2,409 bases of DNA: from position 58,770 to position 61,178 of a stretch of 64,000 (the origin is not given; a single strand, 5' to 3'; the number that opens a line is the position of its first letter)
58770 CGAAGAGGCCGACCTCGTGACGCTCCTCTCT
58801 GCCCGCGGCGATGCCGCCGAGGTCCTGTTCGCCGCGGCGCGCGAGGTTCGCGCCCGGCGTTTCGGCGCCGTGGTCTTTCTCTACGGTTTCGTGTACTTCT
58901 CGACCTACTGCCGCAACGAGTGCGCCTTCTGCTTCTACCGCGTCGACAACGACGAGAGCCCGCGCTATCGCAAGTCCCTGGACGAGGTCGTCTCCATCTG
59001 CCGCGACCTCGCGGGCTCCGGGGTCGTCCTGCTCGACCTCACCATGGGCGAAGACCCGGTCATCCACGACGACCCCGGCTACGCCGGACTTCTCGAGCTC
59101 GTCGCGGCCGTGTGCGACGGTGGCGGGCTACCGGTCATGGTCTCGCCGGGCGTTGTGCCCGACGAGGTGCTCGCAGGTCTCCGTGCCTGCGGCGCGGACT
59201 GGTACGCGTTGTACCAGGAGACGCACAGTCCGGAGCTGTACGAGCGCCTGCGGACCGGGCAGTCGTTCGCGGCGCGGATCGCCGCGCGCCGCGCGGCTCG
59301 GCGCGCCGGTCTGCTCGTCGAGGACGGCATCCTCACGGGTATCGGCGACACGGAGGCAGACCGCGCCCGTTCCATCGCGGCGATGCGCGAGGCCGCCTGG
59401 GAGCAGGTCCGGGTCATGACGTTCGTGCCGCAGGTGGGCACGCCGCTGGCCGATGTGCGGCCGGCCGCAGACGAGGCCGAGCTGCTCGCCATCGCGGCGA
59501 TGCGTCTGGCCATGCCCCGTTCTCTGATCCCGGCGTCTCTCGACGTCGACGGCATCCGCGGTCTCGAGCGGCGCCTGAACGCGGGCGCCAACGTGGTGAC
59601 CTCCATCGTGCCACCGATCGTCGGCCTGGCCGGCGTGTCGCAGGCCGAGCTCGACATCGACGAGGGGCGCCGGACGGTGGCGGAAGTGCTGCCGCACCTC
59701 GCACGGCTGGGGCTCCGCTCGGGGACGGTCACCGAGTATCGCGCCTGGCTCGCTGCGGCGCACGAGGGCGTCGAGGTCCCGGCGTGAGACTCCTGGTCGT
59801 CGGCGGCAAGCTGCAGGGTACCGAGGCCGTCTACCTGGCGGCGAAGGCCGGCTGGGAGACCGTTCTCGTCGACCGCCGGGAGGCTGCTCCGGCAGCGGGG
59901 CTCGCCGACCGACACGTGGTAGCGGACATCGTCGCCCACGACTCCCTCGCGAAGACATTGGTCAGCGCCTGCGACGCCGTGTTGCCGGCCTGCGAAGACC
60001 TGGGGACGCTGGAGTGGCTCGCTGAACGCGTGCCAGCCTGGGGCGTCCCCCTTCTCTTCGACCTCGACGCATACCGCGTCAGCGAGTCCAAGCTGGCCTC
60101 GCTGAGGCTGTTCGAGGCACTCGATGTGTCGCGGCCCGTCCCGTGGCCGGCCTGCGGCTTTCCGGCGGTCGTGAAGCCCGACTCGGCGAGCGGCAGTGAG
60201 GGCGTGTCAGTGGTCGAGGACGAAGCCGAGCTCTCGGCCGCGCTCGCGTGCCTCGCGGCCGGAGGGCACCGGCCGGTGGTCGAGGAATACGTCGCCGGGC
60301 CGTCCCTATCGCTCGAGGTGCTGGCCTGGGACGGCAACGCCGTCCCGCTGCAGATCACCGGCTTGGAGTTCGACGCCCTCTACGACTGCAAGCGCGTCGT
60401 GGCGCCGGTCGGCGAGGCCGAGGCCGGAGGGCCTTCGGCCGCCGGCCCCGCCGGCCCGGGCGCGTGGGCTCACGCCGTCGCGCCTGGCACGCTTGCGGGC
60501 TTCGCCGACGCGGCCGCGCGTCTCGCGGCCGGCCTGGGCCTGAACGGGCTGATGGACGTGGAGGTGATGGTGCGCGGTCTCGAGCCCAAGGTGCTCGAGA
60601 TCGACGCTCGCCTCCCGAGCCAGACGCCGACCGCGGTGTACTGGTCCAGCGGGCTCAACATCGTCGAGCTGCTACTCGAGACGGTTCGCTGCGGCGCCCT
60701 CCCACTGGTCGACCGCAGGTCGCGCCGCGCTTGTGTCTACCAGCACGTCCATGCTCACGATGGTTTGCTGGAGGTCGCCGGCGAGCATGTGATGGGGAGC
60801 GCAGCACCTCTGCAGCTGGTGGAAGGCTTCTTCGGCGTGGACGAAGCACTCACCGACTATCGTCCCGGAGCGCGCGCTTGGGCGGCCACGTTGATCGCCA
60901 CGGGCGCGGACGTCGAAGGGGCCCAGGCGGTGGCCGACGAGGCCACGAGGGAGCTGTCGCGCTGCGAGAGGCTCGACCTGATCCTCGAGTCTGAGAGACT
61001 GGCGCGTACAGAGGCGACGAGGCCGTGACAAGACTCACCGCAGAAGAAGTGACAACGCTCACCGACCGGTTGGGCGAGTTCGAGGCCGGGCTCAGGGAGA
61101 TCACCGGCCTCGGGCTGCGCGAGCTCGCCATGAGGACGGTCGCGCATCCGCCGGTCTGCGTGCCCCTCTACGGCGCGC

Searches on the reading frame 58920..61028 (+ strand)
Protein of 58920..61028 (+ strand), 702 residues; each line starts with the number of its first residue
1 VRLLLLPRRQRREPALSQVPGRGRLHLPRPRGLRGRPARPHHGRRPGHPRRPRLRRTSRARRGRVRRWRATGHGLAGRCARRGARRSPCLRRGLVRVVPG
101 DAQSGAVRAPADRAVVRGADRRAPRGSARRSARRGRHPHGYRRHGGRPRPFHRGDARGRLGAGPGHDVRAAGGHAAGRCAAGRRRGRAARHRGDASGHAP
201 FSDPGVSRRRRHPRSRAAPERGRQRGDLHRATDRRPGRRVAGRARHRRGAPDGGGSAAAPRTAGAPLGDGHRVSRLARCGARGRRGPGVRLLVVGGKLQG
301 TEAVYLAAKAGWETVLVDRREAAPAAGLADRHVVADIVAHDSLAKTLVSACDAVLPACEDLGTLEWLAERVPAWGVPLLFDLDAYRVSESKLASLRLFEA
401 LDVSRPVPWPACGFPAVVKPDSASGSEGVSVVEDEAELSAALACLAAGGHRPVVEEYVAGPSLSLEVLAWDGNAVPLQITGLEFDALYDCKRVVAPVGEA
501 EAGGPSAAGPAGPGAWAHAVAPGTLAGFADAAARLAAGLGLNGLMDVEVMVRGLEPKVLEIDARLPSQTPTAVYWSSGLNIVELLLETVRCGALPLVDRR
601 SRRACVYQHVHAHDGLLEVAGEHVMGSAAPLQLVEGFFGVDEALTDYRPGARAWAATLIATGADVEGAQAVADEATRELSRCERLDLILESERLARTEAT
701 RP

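Call 9: search_protein_families(library=pfam, proteins=[window:58920-61028:+], max_evalue=0.001)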
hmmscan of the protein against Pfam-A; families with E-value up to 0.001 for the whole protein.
window:58920-61028:+ (702 aa): 4 families
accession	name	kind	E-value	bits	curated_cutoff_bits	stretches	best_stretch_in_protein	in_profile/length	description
PF02655.19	ATP-grasp_3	-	2e-08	34.9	23.2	1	413-479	31-90/160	ATP-grasp domain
PF21360.3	PylC-like_N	-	1.2e-07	32.3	27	1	291-369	1-83/96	PylC-like, N-terminal domain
PF07478.18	Dala_Dala_lig_C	-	3.7e-05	23.8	24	1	412-472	35-95/204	D-ala D-ala ligase C-terminus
PF13535.11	ATP-grasp_4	-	0.00015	21.9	27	0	413-483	2-87/160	ATP-grasp domain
